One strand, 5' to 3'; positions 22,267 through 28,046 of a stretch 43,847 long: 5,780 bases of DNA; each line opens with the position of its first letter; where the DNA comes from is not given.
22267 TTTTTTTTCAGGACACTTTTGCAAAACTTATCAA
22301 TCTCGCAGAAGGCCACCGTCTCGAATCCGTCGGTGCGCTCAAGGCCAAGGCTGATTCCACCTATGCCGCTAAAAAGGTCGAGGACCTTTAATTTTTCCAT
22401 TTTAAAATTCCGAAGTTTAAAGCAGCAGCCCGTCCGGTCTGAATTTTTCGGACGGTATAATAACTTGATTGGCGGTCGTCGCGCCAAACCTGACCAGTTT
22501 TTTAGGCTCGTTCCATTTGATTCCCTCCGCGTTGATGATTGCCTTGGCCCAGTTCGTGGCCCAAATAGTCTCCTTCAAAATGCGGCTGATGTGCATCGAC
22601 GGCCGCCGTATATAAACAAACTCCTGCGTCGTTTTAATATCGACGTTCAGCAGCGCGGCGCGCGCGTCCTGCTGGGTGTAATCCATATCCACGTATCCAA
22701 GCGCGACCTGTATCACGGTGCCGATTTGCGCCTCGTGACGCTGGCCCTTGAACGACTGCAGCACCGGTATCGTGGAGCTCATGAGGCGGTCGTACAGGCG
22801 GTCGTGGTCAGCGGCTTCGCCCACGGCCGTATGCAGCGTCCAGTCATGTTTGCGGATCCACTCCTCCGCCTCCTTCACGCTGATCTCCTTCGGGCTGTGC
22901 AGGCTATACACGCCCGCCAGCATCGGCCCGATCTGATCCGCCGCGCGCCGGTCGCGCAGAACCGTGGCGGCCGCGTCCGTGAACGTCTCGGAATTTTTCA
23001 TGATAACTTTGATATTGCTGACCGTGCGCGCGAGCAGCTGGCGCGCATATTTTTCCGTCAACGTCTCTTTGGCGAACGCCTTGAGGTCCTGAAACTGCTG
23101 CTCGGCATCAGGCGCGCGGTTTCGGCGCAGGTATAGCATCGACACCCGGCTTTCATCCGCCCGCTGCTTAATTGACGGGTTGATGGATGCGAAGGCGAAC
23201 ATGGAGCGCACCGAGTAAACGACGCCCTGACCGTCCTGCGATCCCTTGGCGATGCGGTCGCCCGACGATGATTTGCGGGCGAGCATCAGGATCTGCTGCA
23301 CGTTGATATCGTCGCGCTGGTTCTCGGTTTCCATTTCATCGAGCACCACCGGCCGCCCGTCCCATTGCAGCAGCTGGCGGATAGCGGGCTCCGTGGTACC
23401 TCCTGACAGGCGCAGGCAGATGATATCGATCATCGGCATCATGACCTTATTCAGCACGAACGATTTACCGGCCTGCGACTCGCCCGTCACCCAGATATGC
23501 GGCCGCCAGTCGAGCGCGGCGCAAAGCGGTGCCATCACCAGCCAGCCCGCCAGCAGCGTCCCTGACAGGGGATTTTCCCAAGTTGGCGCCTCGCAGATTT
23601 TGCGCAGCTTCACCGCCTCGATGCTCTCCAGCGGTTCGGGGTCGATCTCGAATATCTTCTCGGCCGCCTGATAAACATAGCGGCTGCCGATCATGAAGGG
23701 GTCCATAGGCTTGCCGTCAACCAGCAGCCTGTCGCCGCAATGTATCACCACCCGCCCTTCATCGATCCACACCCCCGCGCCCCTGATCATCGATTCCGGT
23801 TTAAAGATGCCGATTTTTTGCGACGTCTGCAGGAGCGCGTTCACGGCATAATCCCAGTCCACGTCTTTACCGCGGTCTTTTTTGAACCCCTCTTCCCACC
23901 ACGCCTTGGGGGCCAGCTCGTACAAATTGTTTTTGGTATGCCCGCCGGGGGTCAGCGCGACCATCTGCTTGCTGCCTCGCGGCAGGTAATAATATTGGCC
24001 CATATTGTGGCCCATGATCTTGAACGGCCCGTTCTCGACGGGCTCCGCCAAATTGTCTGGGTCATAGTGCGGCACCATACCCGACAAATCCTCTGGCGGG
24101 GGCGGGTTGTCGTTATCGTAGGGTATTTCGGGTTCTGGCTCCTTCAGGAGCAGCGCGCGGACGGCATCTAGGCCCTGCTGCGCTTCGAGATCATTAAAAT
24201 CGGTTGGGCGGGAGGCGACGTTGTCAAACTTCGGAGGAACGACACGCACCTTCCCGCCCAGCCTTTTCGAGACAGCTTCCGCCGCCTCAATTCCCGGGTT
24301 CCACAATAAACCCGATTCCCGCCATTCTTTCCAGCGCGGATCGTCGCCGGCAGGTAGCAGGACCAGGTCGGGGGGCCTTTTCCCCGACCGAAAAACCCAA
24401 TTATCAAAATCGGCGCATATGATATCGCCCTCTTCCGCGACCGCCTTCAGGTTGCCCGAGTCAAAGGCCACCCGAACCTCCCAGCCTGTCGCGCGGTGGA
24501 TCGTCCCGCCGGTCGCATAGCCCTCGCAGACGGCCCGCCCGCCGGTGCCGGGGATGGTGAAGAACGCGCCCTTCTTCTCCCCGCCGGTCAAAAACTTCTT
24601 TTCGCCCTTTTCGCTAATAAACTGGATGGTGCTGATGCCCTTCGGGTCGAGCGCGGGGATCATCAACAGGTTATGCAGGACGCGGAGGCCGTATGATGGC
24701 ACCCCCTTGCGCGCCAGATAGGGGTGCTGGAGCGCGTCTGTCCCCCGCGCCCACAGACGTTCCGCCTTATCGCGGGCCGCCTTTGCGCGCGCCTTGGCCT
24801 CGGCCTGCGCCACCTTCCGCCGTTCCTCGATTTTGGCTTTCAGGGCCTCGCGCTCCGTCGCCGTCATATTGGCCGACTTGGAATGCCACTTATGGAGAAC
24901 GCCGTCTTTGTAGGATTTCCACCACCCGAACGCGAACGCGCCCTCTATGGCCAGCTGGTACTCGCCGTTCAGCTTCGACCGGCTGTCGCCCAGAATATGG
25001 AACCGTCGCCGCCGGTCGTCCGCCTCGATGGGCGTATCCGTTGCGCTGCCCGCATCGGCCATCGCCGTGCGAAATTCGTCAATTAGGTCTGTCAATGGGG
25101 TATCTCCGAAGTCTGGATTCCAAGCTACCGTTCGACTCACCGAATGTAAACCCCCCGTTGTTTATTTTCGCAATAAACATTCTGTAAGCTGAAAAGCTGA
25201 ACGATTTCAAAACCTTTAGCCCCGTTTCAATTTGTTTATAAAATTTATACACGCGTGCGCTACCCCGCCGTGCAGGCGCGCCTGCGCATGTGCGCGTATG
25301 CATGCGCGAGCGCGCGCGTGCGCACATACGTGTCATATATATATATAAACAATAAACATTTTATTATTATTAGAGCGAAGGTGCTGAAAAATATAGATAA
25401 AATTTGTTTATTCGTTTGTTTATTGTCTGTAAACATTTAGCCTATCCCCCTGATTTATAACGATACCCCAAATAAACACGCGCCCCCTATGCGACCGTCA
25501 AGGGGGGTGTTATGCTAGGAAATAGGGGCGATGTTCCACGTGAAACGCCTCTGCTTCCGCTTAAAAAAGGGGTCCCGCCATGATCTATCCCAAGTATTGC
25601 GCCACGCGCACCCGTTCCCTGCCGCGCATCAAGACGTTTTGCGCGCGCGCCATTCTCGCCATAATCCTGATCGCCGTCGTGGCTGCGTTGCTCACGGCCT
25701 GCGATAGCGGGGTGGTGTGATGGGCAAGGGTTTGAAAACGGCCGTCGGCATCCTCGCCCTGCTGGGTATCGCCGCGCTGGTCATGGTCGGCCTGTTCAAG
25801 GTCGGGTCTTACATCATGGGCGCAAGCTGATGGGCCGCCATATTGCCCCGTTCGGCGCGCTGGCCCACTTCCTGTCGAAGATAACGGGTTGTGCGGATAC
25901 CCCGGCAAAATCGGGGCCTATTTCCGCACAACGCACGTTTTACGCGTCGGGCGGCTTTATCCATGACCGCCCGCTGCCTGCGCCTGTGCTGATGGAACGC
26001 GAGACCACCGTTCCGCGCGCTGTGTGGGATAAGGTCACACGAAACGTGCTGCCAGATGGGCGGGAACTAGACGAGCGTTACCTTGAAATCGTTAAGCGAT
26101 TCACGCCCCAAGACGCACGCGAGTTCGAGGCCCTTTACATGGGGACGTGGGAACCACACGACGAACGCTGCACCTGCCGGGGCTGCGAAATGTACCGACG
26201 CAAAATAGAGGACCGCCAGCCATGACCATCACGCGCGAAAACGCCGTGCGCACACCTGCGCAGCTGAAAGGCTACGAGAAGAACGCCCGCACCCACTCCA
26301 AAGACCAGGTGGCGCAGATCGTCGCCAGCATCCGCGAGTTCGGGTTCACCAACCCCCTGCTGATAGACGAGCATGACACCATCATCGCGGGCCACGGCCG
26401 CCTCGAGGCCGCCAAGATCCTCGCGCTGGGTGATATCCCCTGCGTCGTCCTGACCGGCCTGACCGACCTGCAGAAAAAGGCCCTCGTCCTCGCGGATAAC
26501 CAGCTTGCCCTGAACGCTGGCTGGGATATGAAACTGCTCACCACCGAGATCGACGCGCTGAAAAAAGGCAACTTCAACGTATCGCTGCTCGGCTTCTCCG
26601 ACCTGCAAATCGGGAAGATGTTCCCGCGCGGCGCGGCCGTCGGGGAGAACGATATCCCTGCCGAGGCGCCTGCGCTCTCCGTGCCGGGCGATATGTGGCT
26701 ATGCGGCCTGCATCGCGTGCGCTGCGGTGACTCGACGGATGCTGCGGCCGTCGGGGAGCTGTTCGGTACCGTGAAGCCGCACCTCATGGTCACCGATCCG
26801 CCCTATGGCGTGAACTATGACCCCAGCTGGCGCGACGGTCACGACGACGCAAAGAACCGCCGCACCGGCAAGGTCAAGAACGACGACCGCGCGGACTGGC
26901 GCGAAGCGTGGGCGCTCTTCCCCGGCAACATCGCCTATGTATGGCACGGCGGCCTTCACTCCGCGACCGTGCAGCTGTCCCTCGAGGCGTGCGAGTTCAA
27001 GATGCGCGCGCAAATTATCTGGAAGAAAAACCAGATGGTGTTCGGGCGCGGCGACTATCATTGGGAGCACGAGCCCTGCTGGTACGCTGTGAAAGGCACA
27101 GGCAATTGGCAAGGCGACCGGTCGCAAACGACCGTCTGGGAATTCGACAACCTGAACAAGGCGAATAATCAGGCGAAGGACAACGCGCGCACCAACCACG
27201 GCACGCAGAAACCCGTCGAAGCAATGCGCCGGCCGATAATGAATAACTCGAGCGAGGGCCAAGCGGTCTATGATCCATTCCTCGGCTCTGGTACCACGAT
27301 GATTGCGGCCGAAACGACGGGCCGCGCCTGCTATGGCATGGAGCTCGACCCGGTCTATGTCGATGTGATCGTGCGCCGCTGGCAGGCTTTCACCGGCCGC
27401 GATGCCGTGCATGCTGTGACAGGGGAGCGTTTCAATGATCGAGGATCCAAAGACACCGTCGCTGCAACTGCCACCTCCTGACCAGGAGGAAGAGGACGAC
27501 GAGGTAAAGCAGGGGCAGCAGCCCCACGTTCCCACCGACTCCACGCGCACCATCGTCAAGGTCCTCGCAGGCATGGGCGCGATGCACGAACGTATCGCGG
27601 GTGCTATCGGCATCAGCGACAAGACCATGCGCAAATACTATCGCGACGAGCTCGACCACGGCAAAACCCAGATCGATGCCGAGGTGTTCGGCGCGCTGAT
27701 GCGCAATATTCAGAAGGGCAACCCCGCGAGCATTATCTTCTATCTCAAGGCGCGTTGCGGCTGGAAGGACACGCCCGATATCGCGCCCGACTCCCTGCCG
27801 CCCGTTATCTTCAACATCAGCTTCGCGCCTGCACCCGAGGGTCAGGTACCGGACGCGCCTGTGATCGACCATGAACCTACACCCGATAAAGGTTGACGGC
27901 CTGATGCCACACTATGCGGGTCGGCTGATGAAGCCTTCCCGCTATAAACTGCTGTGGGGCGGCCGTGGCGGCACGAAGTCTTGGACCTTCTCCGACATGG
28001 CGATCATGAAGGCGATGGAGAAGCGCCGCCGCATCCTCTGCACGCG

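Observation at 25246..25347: About 100-bp alternating purine-pyrimidine (Z-DNA-prone) tract at the divergence point of the early and late arms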

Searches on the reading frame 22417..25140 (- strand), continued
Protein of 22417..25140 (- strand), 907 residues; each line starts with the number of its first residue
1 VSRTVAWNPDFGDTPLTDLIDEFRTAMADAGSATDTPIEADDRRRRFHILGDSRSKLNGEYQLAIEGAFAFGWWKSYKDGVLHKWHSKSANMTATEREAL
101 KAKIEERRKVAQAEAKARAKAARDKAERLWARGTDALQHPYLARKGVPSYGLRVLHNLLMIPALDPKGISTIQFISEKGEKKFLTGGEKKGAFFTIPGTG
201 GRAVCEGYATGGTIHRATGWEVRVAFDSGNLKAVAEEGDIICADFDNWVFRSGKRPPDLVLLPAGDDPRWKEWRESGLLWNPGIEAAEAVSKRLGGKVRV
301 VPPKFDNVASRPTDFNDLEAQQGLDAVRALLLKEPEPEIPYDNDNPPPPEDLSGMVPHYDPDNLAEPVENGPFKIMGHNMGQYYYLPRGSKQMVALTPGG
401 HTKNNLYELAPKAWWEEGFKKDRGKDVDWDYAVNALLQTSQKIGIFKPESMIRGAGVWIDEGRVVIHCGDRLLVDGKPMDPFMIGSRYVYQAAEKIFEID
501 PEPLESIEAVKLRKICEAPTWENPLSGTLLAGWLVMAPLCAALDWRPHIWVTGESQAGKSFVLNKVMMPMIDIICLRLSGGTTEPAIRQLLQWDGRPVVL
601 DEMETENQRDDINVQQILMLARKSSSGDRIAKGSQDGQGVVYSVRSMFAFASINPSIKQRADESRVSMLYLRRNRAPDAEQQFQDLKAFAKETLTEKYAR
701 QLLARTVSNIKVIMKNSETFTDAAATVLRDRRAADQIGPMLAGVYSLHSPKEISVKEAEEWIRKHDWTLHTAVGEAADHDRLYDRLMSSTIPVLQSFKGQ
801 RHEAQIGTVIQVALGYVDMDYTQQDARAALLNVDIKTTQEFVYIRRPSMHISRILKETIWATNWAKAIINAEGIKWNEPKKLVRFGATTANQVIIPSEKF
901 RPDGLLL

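Call 82: fold_search(model_id=the predicted structure, library=pdb)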
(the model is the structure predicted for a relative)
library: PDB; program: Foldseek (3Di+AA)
matches with E <= 10: 790; with E <= 0.001: 166
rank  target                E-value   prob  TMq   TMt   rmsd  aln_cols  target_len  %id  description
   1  5dgk_B                3.6e-09  1.00  0.31  0.48  11.7       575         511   12  SCCmec type IV Cch - active helicase (released 2016-08-24)
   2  5dgk_A                8.4e-09  1.00  0.31  0.48  11.2       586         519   12  SCCmec type IV Cch - active helicase (released 2016-08-24)
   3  6lrb_C                6.5e-08  1.00  0.16  0.30  20.2       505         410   11  The A form apo structure of NrS-1 C terminal region-CTR (released 2020-04-08)
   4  6k9c_B                8.9e-08  1.00  0.17  0.32  21.0       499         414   11  The apo structure of NrS-1 C terminal region (305-718) (released 2020-04-08)
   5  6lrb_F                8.9e-08  1.00  0.16  0.30  20.2       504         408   11  The A form apo structure of NrS-1 C terminal region-CTR (released 2020-04-08)
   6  6lrb_B                1.3e-07  1.00  0.17  0.31  20.1       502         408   11  The A form apo structure of NrS-1 C terminal region-CTR (released 2020-04-08)
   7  6lrb_A                1.5e-07  1.00  0.16  0.29  20.3       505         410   11  The A form apo structure of NrS-1 C terminal region-CTR (released 2020-04-08)
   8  8xj8_D                3.0e-07  1.00  0.21  0.43   9.5       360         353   12  The Cryo-EM structure of MPXV E5 C-terminal in complex with DNA (released 2024-05-01)
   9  7ola_F                3.3e-07  1.00  0.19  0.41  10.4       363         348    9  Structure of Primase-Helicase in SaPI5 (released 2022-07-13)
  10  6lrb_D                3.5e-07  1.00  0.16  0.30  20.3       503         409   11  The A form apo structure of NrS-1 C terminal region-CTR (released 2020-04-08)
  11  8xj7_D                5.3e-07  1.00  0.21  0.35  10.1       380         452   12  The Cryo-EM structure of MPXV E5 in complex with DNA (released 2024-05-01)
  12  8xj7_C                5.6e-07  1.00  0.19  0.32  11.2       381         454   10  The Cryo-EM structure of MPXV E5 in complex with DNA (released 2024-05-01)
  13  6k9e_A                9.4e-07  1.00  0.15  0.28  20.1       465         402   10  The A form apo structure of NrS-1 C terminal region-CTR(305-718) (released 2020-06-17)
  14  8wh0_B                1.0e-06  1.00  0.19  0.31  11.2       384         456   11  MPOX E5 hexamer ssDNA and AMP-PNP bound conformation (released 2024-10-09)
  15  7pds_F                1.4e-06  1.00  0.24  0.40  12.2       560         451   10  The structure of PriRep1 with dsDNA (released 2022-07-13)
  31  7ola_E                3.9e-06  1.00  0.18  0.36  11.8       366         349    9  Structure of Primase-Helicase in SaPI5 (released 2022-07-13)
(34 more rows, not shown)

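Call 103: search_protein_families(library=pfam, proteins=[L067:7490-8800:+, L067:7108-7497:+, L062:2993-4459:+, L076:6410-6886:+, L076:6657-7157:+, L057:7179-7520:+, L057:8047-8577:+, L068:7346-7912:+], max_evalue=0.001)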
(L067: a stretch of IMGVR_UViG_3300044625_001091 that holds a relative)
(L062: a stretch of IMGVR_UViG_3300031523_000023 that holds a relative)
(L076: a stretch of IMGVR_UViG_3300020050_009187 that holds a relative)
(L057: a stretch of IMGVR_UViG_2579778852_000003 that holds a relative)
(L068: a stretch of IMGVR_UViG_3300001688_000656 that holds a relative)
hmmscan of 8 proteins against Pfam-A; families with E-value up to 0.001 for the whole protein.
L067:7490-8800:+ (436 aa): 1 family
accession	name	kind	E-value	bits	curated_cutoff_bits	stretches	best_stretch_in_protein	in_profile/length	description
PF03237.21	Terminase_6N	-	2e-07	31.3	22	1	34-225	6-204/215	Terminase large subunit, T4likevirus-type, N-terminal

L067:7108-7497:+ (129 aa): 1 family
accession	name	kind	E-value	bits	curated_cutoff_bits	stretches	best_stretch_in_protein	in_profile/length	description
PF03592.21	Terminase_2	-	2.4e-29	103.2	26.1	1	7-85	2-80/141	Terminase small subunit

L062:2993-4459:+ (488 aa): 4 families
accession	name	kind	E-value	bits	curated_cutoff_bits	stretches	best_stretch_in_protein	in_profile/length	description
PF04851.21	ResIII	-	2.9e-22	79.8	22.5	1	1-150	2-163/164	Type III restriction enzyme, res subunit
PF00271.37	Helicase_C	-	5.2e-15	56.1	23.5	1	231-324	11-109/110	Helicase conserved C-terminal domain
PF00270.35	DEAD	-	8.1e-14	52.1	26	1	5-150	2-161/167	DEAD/DEAH box helicase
PF22679.2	T1R_D3-like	-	0.00096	20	27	0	263-330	83-149/158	Type I restriction enzyme subunit R domain 3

L076:6410-6886:+ (158 aa): 0 families

L076:6657-7157:+ (166 aa): 0 families

L057:7179-7520:+ (113 aa): 1 family
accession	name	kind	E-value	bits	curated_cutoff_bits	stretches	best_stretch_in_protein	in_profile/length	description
PF16085.10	Phage_holin_3_5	-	3.2e-55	185.6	27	1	2-108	1-107/113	Bacteriophage holin Hol, superfamily III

L057:8047-8577:+ (176 aa): 1 family
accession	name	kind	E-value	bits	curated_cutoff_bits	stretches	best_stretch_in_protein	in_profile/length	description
PF05119.17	Terminase_4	-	1.2e-16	61.4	24.7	1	57-156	1-94/98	Phage terminase, small subunit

L068:7346-7912:+ (188 aa): 0 families

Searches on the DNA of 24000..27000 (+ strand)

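Call 5: search_dna_similar(query=window:24000-27000:+, collection=phages, mode=near, max_rows=30)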
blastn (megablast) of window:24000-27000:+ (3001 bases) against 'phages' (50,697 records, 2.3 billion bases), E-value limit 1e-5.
No match.

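Call 43: search_rna_families(source=window, start=24800, end=26000, threshold=evalue, max_evalue=1)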
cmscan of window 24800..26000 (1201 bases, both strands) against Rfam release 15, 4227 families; matches with E-value up to 1: 2.
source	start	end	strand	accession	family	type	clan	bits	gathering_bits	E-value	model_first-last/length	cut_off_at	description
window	25286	25351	+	RF04217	mir-297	Gene; miRNA;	-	24.4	90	0.14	1-71/71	no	mir-297 microRNA precursor family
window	25243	25327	-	RF04176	mir-3149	Gene; miRNA;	-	19.9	100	1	1-83/83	no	mir-3149 microRNA precursor family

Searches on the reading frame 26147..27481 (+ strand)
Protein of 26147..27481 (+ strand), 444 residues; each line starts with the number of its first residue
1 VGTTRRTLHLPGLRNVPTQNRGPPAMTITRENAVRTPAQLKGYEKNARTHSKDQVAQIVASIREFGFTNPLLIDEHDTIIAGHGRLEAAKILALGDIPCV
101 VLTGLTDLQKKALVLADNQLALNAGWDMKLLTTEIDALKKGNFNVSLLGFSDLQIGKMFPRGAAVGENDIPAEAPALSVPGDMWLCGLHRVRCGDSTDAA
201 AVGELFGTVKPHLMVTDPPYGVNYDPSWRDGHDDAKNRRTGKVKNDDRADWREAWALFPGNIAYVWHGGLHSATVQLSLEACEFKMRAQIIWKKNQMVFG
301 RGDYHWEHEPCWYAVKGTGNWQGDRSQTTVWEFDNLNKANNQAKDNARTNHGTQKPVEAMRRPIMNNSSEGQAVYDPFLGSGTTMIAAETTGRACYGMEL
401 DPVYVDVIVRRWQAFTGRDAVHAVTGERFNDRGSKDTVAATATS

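Call 10: search_protein_families(library=pfam, proteins=[window:26147-27481:+], max_evalue=0.001)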
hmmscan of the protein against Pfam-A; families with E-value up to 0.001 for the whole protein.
window:26147-27481:+ (444 aa): 2 families
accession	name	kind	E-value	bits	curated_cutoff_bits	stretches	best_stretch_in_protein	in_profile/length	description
PF01555.25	N6_N4_Mtase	-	3.6e-24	86.4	26.7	1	212-409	2-220/221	DNA methylase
PF02195.25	ParB_N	-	5e-05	23.7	26.3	1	47-110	19-85/95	ParB N-terminal domain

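Call 46: search_protein_families(library=ncbifam, proteins=[window:26147-27481:+], max_evalue=0.01)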
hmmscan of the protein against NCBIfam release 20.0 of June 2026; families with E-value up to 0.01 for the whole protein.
window:26147-27481:+ (444 aa): 5 families
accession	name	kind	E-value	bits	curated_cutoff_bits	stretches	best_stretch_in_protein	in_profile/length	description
NF050803.1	DnaMtaseCcrMCaul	equivalog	8.6e-12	44.6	830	1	340-417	174-252/350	adenine-specific DNA-methyltransferase CcrM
NF008572.0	PRK11524.1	equivalog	6.5e-11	41.9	292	1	329-415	178-259/294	adenine-specific DNA-methyltransferase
NF010253.0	PRK13699.1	subfamily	6.8e-09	35.7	244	1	346-415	139-208/226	DNA methyltransferase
TIGR00180.1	parB_part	domain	4.4e-07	29.8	58.45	1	46-119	20-98/186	ParB/RepB/Spo0J family partition protein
TIGR04285.1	nucleoid_noc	exception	0.00037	19.9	315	1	50-117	21-90/255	nucleoid occlusion protein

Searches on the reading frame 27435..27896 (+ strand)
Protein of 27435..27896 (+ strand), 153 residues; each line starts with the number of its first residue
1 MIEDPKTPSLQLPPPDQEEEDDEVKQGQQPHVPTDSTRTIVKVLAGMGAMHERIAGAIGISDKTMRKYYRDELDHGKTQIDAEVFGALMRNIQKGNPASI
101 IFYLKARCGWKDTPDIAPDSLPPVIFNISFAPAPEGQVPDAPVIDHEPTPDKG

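Call 13: search_protein_families(library=phrogs, proteins=[window:27435-27896:+], max_evalue=0.001)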
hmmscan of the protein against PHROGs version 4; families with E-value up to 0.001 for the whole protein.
window:27435-27896:+ (153 aa): 2 families
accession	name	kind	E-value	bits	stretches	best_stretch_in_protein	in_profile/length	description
phrog_12540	-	unknown function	1.3e-17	65.4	1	24-111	15-104/153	-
phrog_309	-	head and packaging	1.1e-13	52.8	1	36-115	144-255/319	terminase small subunit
